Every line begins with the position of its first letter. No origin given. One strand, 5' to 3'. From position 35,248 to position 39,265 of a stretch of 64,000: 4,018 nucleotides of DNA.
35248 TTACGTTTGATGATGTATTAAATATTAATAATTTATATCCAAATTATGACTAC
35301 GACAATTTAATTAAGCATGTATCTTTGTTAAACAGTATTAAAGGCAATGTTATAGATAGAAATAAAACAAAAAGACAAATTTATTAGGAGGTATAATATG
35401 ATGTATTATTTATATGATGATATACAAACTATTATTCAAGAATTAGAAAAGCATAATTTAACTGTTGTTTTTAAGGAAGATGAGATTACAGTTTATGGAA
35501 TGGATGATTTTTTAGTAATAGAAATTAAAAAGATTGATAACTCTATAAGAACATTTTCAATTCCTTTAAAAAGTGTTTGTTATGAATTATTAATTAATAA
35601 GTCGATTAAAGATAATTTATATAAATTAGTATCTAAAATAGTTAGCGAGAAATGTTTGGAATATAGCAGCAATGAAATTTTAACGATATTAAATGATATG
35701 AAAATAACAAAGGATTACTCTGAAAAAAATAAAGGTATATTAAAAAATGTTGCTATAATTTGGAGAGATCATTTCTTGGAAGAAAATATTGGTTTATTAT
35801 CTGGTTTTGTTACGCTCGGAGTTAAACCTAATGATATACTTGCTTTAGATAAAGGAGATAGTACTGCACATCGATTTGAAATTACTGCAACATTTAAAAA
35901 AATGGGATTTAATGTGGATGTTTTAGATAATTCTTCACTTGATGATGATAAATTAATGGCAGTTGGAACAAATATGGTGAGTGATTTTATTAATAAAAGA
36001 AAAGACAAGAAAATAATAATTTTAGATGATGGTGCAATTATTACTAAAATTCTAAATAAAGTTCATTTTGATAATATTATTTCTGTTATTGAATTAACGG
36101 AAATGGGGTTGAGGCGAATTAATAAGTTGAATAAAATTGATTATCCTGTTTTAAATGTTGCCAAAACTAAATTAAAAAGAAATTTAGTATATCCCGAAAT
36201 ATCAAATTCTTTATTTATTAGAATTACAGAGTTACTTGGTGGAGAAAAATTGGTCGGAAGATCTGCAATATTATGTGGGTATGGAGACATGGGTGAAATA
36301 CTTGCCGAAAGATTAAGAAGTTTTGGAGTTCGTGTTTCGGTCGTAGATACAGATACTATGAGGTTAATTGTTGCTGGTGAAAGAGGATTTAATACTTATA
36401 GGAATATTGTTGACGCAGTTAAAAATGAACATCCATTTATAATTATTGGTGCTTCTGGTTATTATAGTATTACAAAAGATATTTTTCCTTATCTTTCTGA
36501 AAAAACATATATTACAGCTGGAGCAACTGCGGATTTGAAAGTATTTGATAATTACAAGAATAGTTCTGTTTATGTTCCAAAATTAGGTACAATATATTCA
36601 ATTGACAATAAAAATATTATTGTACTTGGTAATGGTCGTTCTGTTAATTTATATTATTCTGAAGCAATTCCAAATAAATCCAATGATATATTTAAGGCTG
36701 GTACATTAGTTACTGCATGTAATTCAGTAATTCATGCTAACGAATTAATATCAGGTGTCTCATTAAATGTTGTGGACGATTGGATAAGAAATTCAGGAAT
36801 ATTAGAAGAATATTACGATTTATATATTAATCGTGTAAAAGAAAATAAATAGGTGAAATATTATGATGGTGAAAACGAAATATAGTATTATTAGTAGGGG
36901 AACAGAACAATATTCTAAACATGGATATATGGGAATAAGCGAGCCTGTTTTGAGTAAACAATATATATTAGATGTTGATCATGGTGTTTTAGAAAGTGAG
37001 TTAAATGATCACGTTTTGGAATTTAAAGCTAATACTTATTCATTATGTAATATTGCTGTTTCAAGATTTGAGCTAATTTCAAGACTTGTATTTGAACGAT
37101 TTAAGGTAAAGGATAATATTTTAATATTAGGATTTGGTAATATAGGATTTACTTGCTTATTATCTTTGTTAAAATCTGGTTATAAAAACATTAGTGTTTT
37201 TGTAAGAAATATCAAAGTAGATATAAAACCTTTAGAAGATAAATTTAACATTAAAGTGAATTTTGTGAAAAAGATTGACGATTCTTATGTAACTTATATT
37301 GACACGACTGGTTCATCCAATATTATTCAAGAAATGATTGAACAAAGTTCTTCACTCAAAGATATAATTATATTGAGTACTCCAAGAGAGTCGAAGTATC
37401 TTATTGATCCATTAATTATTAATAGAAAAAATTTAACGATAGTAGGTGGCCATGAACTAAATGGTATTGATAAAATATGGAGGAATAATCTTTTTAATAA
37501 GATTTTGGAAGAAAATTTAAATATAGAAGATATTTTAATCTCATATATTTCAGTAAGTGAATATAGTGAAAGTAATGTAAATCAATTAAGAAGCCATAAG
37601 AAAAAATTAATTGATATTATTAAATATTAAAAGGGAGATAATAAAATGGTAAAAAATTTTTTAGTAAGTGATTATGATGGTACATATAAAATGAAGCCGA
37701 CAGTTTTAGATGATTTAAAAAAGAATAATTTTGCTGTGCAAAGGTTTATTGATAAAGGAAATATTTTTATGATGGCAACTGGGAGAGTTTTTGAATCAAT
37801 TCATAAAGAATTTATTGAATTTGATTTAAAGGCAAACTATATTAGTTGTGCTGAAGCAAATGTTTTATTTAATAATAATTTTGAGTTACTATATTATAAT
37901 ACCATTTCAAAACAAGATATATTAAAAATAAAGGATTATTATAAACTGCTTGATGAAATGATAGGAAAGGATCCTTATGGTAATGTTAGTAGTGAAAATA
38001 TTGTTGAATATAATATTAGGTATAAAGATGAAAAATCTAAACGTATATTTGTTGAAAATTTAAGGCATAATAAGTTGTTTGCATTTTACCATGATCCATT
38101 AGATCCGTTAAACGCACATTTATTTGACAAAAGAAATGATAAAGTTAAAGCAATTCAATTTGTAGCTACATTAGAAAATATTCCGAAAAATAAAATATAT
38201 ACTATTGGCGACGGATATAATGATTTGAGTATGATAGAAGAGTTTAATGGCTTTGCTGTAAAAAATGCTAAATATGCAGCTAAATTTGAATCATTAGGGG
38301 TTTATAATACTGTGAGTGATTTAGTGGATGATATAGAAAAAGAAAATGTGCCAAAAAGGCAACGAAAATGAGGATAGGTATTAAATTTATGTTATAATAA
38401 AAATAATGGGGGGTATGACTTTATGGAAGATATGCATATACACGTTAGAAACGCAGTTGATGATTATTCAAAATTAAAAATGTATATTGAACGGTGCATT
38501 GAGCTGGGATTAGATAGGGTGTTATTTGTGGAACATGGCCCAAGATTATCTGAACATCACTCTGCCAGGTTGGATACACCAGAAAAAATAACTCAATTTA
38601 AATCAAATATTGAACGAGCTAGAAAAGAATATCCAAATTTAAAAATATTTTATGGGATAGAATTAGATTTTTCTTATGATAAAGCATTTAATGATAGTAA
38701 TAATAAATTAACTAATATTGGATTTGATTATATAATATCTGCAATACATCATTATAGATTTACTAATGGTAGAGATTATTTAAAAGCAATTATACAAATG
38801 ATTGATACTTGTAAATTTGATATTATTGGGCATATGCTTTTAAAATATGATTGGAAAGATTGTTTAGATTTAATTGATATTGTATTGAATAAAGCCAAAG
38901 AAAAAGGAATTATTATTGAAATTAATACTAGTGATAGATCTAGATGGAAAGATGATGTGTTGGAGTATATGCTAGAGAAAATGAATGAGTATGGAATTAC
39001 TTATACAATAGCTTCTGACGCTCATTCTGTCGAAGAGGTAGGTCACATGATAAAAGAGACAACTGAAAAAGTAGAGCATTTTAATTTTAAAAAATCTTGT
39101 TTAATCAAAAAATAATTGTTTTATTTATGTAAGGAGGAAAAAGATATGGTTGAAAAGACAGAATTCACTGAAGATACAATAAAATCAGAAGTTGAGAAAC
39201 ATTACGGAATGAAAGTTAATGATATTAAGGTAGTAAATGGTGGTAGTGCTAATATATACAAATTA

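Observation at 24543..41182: Orphan 17-gene cytoplasmic glyco/acyl/phospho-tailoring operon carried as ICE cargo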

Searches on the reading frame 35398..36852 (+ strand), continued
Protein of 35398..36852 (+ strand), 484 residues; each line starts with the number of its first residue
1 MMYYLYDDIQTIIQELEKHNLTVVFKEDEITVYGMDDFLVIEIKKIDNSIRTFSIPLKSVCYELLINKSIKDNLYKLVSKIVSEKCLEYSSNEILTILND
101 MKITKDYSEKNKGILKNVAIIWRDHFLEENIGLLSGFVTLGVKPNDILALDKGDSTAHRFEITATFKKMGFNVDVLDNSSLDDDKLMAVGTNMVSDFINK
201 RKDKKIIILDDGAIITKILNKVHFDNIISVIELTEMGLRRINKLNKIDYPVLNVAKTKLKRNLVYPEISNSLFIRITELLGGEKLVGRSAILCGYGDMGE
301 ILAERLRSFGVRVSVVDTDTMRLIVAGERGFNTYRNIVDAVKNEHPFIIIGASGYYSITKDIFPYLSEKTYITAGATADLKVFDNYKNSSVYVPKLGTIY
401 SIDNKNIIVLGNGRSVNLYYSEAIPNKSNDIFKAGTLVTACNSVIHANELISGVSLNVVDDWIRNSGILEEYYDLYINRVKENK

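Call 70: fold_search(model_id=the predicted structure, library=pdb)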
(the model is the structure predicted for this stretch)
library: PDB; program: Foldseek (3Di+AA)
matches with E <= 10: 1945; with E <= 0.001: 550
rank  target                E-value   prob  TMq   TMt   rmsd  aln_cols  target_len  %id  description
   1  6gbn_A                6.9e-24  1.00  0.58  0.64   5.4       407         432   19  Crystal structure of S-adenosyl-L-homocysteine hydrolase from Cytophaga hutchinsonii in complex with adenosine (released 2018-08-08)
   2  6gbn_C                8.7e-24  1.00  0.58  0.65   5.5       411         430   19  Crystal structure of S-adenosyl-L-homocysteine hydrolase from Cytophaga hutchinsonii in complex with adenosine (released 2018-08-08)
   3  6gbn_B                1.6e-23  1.00  0.58  0.64   5.4       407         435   19  Crystal structure of S-adenosyl-L-homocysteine hydrolase from Cytophaga hutchinsonii in complex with adenosine (released 2018-08-08)
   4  3x2f_B                5.8e-22  1.00  0.58  0.68   6.1       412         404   20  A Thermophilic S-Adenosylhomocysteine Hydrolase (released 2015-05-06)
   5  3x2f_A                6.9e-22  1.00  0.60  0.69   8.1       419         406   19  A Thermophilic S-Adenosylhomocysteine Hydrolase (released 2015-05-06)
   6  6aph                  7.3e-22  1.00  0.56  0.62   5.5       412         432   19  Crystal structure of Adenosylhomocysteinase from Elizabethkingia anophelis NUHP1 in complex with NAD and Adenosine (released 2017-08-30)
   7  4pfj_B                9.1e-22  1.00  0.59  0.66   6.0       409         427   19  The structure of bi-acetylated SAHH (released 2014-10-01)
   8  5tov_B                1.0e-21  1.00  0.57  0.66   6.5       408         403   20  Crystal structure of the inactive form of S-adenosyl-L-homocysteine hydrolase from Thermotoga maritima in binary compl (released 2017-07-05)
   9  9pdh_B                1.7e-21  1.00  0.61  0.67   5.8       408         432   19  X-ray structure of WT Drosophila Ahcy bound to NAD and adenosine at 2.50 A (released 2025-09-17)
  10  9pdh_C                1.9e-21  1.00  0.58  0.64   5.5       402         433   19  X-ray structure of WT Drosophila Ahcy bound to NAD and adenosine at 2.50 A (released 2025-09-17)
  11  9pdh_D                2.0e-21  1.00  0.59  0.65   5.3       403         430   20  X-ray structure of WT Drosophila Ahcy bound to NAD and adenosine at 2.50 A (released 2025-09-17)
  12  5axa_C                2.8e-21  1.00  0.57  0.63   6.3       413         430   20  Crystal structure of mouse SAHH complexed with adenosine (released 2016-07-27)
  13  4pgf_B                3.0e-21  1.00  0.59  0.65   5.9       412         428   20  The structure of mono-acetylated SAHH (released 2014-10-01)
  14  7o5l_A                3.6e-21  1.00  0.58  0.66   5.2       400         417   20  Crystal structure of S-adenosyl-L-homocysteine hydrolase from Synechocystis sp. PCC 6803 cocrystallized with adenosine (released 2022-04-20)
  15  5w4b_A                3.6e-21  1.00  0.59  0.65   5.9       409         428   19  The crystal structure of human S-adenosylhomocysteine hydrolase (AHCY) bound to benzothiazole inhibitor (released 2017-06-28)
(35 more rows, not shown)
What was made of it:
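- On S-adenosyl-L-homocysteine hydrolase (g12): Foldseek E 7e-24 with about 400 aligned columns (call 70).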

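Call 83: search_protein_representatives(protein=window:35398-36852:+)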
Query: 484 residues. Proteins with E-value up to 0.001 (for the whole library): 1190; up to 1e-10: 324; up to 1e-30: 56. The best 150 are listed.
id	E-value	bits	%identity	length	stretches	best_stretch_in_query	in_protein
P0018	2.6e-259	877.0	84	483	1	1-479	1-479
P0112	1.0e-132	459.8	51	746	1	6-477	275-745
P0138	2.1e-115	402.7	46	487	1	28-478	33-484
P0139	8.7e-112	390.7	47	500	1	58-479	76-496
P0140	2.7e-105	369.4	44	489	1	20-478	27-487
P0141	7.3e-104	364.6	46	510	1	39-478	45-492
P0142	6.7e-97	341.7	46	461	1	47-478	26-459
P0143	2.1e-84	300.4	38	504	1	29-479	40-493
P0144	3.2e-78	280.1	38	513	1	7-478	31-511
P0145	7.4e-78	278.9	39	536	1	76-478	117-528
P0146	4.4e-77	276.4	38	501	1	11-477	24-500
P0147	5.5e-75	269.4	36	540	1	79-478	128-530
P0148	3.3e-74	266.8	36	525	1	69-479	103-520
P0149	2.0e-73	264.3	38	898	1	81-477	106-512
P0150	4.9e-72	259.7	36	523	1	16-477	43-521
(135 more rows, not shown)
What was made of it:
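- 35398..36852 (+): g12, SAH-hydrolase-fold NAD enzyme with an extra N-terminal beta domain. Signature gene of the cassette. 56 representative clusters at E<=1e-30 in 1.84 billion proteins (call 83).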

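Call 88: search_protein_families(library=pfam, proteins=[L035:9946-11061:+, L035:11259-11951:+, L035:11951-12844:+, L035:12841-13650:+, L035:13692-14735:+, L035:14776-17499:+, L035:17556-18740:+, L035:7539-8363:-, L035:8455-9765:-], max_evalue=0.01)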
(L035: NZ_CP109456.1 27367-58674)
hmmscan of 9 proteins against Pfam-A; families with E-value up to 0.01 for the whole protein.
L035:9946-11061:+ (371 aa): 0 families

L035:11259-11951:+ (230 aa): 1 family
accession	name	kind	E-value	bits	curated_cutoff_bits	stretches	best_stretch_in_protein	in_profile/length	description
PF07475.17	Hpr_kinase_C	-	0.00024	21.1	33.3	1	32-66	21-55/171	HPr Serine kinase C-terminal domain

L035:11951-12844:+ (297 aa): 0 families

L035:12841-13650:+ (269 aa): 0 families

L035:13692-14735:+ (347 aa): 1 family
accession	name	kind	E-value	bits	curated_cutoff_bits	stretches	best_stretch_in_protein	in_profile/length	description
PF01636.29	APH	-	6.5e-19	69.1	23.2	1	28-257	6-218/239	Phosphotransferase enzyme family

L035:14776-17499:+ (907 aa): 5 families
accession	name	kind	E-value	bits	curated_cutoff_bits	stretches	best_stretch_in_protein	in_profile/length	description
PF00670.27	AdoHcyase_NAD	-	1.6e-06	28.8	27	1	313-455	18-159/162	S-adenosyl-L-homocysteine hydrolase, NAD binding domain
PF01408.29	GFO_IDH_MocA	-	2.2e-06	28.8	24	1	537-628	2-96/120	Oxidoreductase family, NAD-binding Rossmann fold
PF02826.25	2-Hacid_dh_C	-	2.7e-05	24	25.1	0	312-372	30-89/178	D-isomer specific 2-hydroxyacid dehydrogenase, NAD binding domain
PF02254.24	TrkA_N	-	0.0003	21.5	23.8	0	321-366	1-46/116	TrkA-N domain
PF07991.19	KARI_N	-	0.0014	18.7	20.6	0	317-370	3-57/165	Acetohydroxy acid isomeroreductase, NADPH-binding domain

L035:17556-18740:+ (394 aa): 0 families

L035:7539-8363:- (274 aa): 3 families
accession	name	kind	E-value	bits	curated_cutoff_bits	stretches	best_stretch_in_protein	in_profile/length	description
PF04321.23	RmlD_sub_bind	-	5.8e-36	124.5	27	1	1-231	1-237/287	RmlD substrate binding domain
PF01370.27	Epimerase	-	2.4e-18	66.9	20.9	1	3-198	1-227/240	NAD dependent epimerase/dehydratase family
PF16363.11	GDP_Man_Dehyd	-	2.8e-08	34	27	1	4-140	1-168/332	GDP-mannose 4,6 dehydratase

L035:8455-9765:- (436 aa): 0 families

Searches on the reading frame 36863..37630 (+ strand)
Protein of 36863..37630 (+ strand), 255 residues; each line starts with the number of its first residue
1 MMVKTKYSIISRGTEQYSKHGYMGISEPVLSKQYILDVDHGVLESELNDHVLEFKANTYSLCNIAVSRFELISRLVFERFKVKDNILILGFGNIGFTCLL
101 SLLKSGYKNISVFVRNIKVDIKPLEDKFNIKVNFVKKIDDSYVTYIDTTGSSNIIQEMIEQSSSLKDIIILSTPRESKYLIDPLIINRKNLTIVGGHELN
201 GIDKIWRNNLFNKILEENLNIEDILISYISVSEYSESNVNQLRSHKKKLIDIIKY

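Call 6: search_protein_families(library=pfam, proteins=[window:36863-37630:+], max_evalue=0.01)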
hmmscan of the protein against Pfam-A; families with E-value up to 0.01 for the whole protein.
window:36863-37630:+ (255 aa): 1 family
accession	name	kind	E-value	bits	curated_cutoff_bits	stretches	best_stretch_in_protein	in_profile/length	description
PF03807.23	F420_oxidored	-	0.0037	18.3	21.6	0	86-133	2-49/94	NADP oxidoreductase coenzyme F420-dependent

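Call 10: search_protein_families(library=ncbifam, proteins=[window:36863-37630:+], max_evalue=0.01)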
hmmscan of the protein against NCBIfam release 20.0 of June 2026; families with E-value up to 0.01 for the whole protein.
window:36863-37630:+ (255 aa): 0 families

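Call 26: search_solved_structures(query=A2, max_evalue=1, show_alignments=1)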
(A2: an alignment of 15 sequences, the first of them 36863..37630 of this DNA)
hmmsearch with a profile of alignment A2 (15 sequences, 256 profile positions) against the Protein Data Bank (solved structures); distinct sequences matched with E-value up to 1: 87 (the best 60 are shown).
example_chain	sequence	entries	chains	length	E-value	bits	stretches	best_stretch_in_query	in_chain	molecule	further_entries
5v96_A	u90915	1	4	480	2.8e-05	26.9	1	55-186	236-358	S-adenosyl-l-homocysteine Hydrolase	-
4j2o_A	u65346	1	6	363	0.0014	21.4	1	78-152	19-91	UDP-N-acetylglucosamine 4,6-dehydratase/5-epimerase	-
3ce6_A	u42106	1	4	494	0.0024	20.6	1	77-190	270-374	Adenosylhomocysteinase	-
2ziz_A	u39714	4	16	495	0.0024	20.6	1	77-190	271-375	Adenosylhomocysteinase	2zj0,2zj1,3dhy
3d1l_A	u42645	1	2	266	0.004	19.9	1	77-164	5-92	Putative NADP oxidoreductase BF3122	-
3vvc_A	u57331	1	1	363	0.0052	19.5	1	80-134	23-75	Capsular polysaccharide synthesis enzyme Cap8E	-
3vvb_A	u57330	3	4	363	0.0055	19.4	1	80-134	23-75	CapE | Capsular polysaccharide synthesis enzyme Cap8E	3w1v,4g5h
5hm8_A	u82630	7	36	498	0.0081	18.9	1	62-171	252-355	Adenosylhomocysteinase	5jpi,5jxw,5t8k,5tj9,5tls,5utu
1v8b_A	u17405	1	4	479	0.011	18.5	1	54-158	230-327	adenosylhomocysteinase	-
4a2c_A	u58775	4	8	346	0.02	17.6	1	81-198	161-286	GALACTITOL-1-PHOSPHATE 5-DEHYDROGENASE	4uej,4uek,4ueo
2cd9_A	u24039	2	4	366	0.02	17.6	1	83-175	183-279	GLUCOSE DEHYDROGENASE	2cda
8v1o_A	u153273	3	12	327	0.021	17.5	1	49-148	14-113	Interleukin-1 receptor-associated kinase 4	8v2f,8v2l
3wic_A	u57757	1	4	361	0.021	17.5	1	64-178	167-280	Glucose 1-dehydrogenase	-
3o8q_B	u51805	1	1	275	0.021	17.5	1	82-154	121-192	Shikimate 5-dehydrogenase I alpha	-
2cdb_A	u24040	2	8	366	0.022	17.4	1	83-175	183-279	GLUCOSE 1-DEHYDROGENASE (DHG-1) | GLUCOSE DEHYDROGENASE GLUCOSE 1-DEHYDROGENASE, DHG-1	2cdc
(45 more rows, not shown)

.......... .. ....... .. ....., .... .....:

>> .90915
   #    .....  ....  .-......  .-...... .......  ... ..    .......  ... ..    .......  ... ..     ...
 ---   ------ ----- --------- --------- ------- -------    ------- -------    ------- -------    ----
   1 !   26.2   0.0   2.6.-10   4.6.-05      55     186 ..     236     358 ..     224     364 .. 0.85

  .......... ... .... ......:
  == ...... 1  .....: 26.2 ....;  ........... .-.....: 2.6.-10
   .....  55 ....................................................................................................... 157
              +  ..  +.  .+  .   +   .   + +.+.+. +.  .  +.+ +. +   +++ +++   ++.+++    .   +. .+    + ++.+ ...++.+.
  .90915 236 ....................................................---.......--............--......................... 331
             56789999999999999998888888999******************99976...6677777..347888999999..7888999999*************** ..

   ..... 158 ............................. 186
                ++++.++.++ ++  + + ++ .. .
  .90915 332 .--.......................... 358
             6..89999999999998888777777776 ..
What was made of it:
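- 36863..37630 (+): g13, short Rossmann NAD(P) protein, 255 aa. Core cassette, usually fused to the PHP domain elsewhere. The profile matches the AHCY NAD domain and MDR/SDR Rossmann folds (call 26).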

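Call 58: search_protein_families(library=padloc, proteins=[window:36863-37630:+], max_evalue=0.001)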
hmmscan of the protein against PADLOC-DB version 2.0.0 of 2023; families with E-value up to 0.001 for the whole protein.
window:36863-37630:+ (255 aa): 0 families

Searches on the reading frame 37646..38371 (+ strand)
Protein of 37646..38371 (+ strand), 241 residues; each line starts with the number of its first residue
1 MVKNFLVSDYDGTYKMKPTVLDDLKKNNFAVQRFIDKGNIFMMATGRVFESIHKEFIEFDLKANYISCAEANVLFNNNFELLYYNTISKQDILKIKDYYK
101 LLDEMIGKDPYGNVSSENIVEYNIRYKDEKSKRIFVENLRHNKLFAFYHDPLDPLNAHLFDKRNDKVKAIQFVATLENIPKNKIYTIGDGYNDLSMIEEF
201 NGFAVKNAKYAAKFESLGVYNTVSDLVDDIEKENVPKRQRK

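Call 6: search_protein_families(library=pfam, proteins=[window:37646-38371:+], max_evalue=0.01)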
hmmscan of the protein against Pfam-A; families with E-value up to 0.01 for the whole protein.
window:37646-38371:+ (241 aa): 2 families
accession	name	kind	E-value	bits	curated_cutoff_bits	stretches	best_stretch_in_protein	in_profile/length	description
PF08282.18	Hydrolase_3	-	1.1e-21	78.1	20.9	2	118-213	141-236/255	haloacid dehalogenase-like hydrolase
PF05116.19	S6PP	-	0.006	16.6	20.3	0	162-210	162-211/247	Sucrose-6F-phosphate phosphohydrolase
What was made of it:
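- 37646..38371 (+): g14, HAD-IIB (Cof/S6PP-type) sugar-phosphate phosphatase. Accessory module. Hydrolase_3 E 1e-21 (call 6).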

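Call 10: search_protein_families(library=ncbifam, proteins=[window:37646-38371:+], max_evalue=0.01)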
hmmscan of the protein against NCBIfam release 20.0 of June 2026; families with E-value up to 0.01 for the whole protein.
window:37646-38371:+ (241 aa): 13 families
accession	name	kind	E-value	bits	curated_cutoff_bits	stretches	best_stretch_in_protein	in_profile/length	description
TIGR00099.1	Cof-subfamily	subfamily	9.1e-16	58.2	137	2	161-213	184-237/256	Cof-type HAD-IIB family hydrolase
TIGR01484.1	HAD-SF-IIB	subfamily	6.6e-12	45.9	41.8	1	6-199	2-214/221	HAD-IIB family hydrolase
NF007806.0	PRK10513.1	equivalog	1.4e-08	34.4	273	1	158-227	189-257/270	sugar-phosphatase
TIGR01487.1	Pglycolate_arch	equivalog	6.9e-08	32.6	122.75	1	7-208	5-191/215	phosphoglycolate phosphatase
TIGR01482.1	SPP-subfamily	subfamily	3.6e-07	30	107.15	1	6-208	1-193/225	sucrose-phosphate phosphatase subfamily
NF002245.0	PRK01158.1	equivalog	3.8e-07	29.6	198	1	157-213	149-206/233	phosphoglycolate phosphatase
NF045966.1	YcsE_rel_Pase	equivalog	1.2e-06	28.2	220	1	161-212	187-239/265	YcsE-related riboflavin metabolism phosphatase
TIGR01486.1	HAD-SF-IIB-MPGP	subfamily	8.5e-05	22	164.75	1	157-200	169-214/257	mannosyl-3-phosphoglycerate phosphatase family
NF007821.0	PRK10530.1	equivalog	9.4e-05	21.8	274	0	164-213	198-248/272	pyridoxal phosphatase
TIGR00338.1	serB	equivalog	0.00023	20.8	144.15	1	164-208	151-195/219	phosphoserine phosphatase SerB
NF010109.0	PRK13582.1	equivalog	0.00039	20.1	133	1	162-233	129-198/205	bifunctional phosphoserine phosphatase/homoserine phosphotransferase ThrH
TIGR02461.1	osmo_MPG_phos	equivalog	0.0028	17.8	244.35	1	129-199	153-219/227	mannosyl-3-phosphoglycerate phosphatase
TIGR01488.1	HAD-SF-IB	subfamily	0.0032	17.4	45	1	162-198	139-175/177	HAD-IB family phosphatase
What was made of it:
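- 37646..38371 (+): TIGR01484 above cut-off (call 10).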

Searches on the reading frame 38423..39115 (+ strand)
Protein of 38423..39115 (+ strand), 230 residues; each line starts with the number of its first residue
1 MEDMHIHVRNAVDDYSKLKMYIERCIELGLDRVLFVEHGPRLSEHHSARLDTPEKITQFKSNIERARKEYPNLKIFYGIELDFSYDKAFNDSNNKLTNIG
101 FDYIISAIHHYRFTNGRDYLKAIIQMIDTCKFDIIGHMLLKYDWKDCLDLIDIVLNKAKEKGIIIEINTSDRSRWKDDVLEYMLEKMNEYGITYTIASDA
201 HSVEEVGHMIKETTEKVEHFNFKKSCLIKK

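Call 6: search_protein_families(library=pfam, proteins=[window:38423-39115:+], max_evalue=0.01)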
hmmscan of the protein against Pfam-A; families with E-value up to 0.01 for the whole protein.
window:38423-39115:+ (230 aa): 3 families
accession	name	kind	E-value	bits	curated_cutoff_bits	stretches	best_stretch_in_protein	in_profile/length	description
PF02811.25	PHP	-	5.4e-14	53.3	26.4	1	3-170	1-164/164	PHP domain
PF19567.5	CpsB_CapC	-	0.00016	21.6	27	1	3-219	3-214/234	Capsular polysaccharide synthesis, CpsB/CapC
PF13263.12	PHP_C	-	0.0074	16.2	21.3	0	188-211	12-35/56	PHP-associated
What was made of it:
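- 38423..39115 (+): g15, PHP-family (HisJ-like) metal phosphoesterase. Core cassette. PHP E 5e-14 (call 6).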

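Call 10: search_protein_families(library=ncbifam, proteins=[window:38423-39115:+], max_evalue=0.01)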
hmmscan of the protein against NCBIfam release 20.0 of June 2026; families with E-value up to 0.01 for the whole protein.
window:38423-39115:+ (230 aa): 14 families
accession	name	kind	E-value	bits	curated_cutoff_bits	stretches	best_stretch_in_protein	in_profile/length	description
NF005596.0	PRK07328.1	subfamily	1.7e-21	76.8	202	2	117-225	140-255/269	histidinol-phosphatase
TIGR01856.1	hisJ_fam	subfamily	1.1e-20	74.5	90.2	2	3-112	2-114/252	histidinol-phosphatase HisJ family protein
NF006702.0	PRK09248.1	domain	5.2e-17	62.2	264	1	3-228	6-221/246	PHP domain-containing protein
NF006375.0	PRK08609.1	equivalog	7.1e-15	54.6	426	1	3-210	338-538/571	DNA polymerase/3'-5' exonuclease PolX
NF005996.1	PRK08123.1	equivalog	5.9e-13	48.7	133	2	3-92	2-100/262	histidinol-phosphatase HisJ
NF005928.0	PRK07945.1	equivalog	2.1e-12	47.1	250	1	3-206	101-301/337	PHP domain-containing protein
NF006251.0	PRK08392.1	equivalog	1.5e-10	40.9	212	1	51-209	41-193/216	hypothetical protein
NF004086.0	PRK05588.1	equivalog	1.5e-09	38.2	321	2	144-223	161-242/255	histidinol phosphate phosphatase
NF005235.0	PRK06740.1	equivalog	1.1e-08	34.9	442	1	118-224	202-317/335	histidinol phosphate phosphatase domain-containing protein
NF005597.0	PRK07329.1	equivalog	5.8e-08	32.6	303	2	149-229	167-249/257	hypothetical protein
NF008704.0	PRK11713.6-3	equivalog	0.0005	19.5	216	1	7-75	76-141/227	16S rRNA (uracil(1498)-N(3))-methyltransferase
NF005365.0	PRK06886.1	equivalog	0.00052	19.2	340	1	128-203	138-212/327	hypothetical protein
NF041488.1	caps_synth_Cps4B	equivalog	0.0015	18.1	400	1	1-219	1-219/243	capsular polysaccharide biosynthesis protein Cps4B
NF008711.0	PRK11713.7-6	equivalog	0.0016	18.2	304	0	4-57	73-129/244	16S rRNA (uracil(1498)-N(3))-methyltransferase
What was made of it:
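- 38423..39115 (+): HisJ-family hits E 1e-20 to 2e-21, below cut-offs (call 10).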

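Call 58: search_protein_families(library=padloc, proteins=[window:38423-39115:+], max_evalue=0.001)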
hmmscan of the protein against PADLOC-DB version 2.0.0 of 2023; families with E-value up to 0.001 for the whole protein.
window:38423-39115:+ (230 aa): 0 families
